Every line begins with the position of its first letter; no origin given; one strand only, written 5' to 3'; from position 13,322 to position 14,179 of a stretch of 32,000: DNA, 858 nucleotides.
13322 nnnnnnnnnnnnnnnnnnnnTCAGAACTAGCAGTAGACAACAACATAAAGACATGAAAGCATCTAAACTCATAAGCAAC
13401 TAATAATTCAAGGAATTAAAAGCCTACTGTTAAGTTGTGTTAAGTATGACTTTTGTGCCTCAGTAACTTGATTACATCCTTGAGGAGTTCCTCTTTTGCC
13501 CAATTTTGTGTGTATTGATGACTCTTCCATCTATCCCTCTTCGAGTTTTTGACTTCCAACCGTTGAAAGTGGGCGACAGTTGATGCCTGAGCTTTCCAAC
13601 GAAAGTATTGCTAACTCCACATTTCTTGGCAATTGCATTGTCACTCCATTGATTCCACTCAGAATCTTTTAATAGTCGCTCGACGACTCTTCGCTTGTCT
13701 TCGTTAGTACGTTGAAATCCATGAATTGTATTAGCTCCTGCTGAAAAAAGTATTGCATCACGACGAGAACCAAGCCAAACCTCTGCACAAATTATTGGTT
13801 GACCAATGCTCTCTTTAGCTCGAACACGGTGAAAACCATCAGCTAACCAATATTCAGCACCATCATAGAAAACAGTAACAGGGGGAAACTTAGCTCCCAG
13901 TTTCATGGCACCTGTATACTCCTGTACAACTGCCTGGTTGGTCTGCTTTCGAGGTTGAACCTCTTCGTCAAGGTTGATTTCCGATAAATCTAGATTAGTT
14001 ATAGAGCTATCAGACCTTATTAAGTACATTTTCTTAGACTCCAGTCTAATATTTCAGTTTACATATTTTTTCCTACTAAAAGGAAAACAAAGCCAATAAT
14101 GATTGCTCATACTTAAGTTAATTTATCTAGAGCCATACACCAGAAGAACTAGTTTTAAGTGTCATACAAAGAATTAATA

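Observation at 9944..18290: AT-rich ~8.3-kb island between the iteron field and a truncated ssb-like gene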

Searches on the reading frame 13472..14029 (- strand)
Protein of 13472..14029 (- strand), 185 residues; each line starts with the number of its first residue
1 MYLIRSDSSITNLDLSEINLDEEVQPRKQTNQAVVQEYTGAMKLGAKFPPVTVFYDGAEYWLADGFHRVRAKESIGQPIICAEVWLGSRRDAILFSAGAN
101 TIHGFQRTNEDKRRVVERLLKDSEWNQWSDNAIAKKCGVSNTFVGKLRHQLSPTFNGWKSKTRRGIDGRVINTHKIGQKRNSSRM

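Call 3: search_protein_families(library=pfam, proteins=[window:13472-14029:-], max_evalue=0.01)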
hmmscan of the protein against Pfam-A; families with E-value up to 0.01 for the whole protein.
window:13472-14029:- (185 aa): 0 families

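Call 4: search_protein_families(library=padloc, proteins=[window:13472-14029:-], max_evalue=0.01)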
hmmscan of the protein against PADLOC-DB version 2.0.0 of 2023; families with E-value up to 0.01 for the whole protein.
window:13472-14029:- (185 aa): 0 families

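Call 19: search_protein_families(library=ncbifam, proteins=[window:13472-14029:-], max_evalue=0.01)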
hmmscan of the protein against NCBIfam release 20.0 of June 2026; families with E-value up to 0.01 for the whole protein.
window:13472-14029:- (185 aa): 1 family
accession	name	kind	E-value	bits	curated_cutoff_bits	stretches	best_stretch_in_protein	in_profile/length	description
TIGR04285.1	nucleoid_noc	exception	0.0031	16.9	315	1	10-84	2-75/255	nucleoid occlusion protein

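Call 42: search_solved_structures(query=A2, max_evalue=1, show_alignments=1)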
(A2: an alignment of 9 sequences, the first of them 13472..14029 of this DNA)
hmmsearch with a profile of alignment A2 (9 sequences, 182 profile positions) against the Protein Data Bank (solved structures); distinct sequences matched with E-value up to 1: 10.
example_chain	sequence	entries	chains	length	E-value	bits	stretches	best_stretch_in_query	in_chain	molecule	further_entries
1vz0_A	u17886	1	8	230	0.00018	24.3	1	13-105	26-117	Chromosome-partitioning protein Spo0J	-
7o0n_A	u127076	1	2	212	0.0064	19.2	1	10-88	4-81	ParB family protein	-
7bnk_A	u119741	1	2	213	0.012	18.4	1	9-88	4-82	ParB family protein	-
4umk_A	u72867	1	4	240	0.096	15.4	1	24-123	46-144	PROBABLE CHROMOSOME-PARTITIONING PROTEIN PARB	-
7bnr_A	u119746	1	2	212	0.097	15.4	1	10-88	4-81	ParB family protein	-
3vk0_A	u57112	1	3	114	0.31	13.8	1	126-162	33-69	Transcriptional regulator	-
6sdk_A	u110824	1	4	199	0.31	13.8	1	24-145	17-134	Stage 0 sporulation protein J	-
7nfu_A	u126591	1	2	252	0.48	13.1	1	1-103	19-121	Nucleoid occlusion protein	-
2yxh_A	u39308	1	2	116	0.76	12.5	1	90-133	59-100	MazG-related protein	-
2p6r_A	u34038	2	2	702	0.95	12.2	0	34-90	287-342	afUHEL308 HELICASE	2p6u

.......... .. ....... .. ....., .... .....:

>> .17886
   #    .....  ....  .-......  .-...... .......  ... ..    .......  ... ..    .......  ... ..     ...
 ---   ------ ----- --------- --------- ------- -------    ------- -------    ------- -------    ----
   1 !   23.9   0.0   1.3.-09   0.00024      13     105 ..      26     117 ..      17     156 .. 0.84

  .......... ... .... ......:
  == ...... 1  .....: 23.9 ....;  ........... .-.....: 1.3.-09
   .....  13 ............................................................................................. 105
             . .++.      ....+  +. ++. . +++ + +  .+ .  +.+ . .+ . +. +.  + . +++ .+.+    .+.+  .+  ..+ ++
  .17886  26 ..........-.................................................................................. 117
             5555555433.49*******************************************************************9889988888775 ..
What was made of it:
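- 13472..14029 (-): 185-aa short ParB-like paralog (ParB-N domain and HTH only). A profile of its orthologs hits Spo0J and ParB (call 42).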
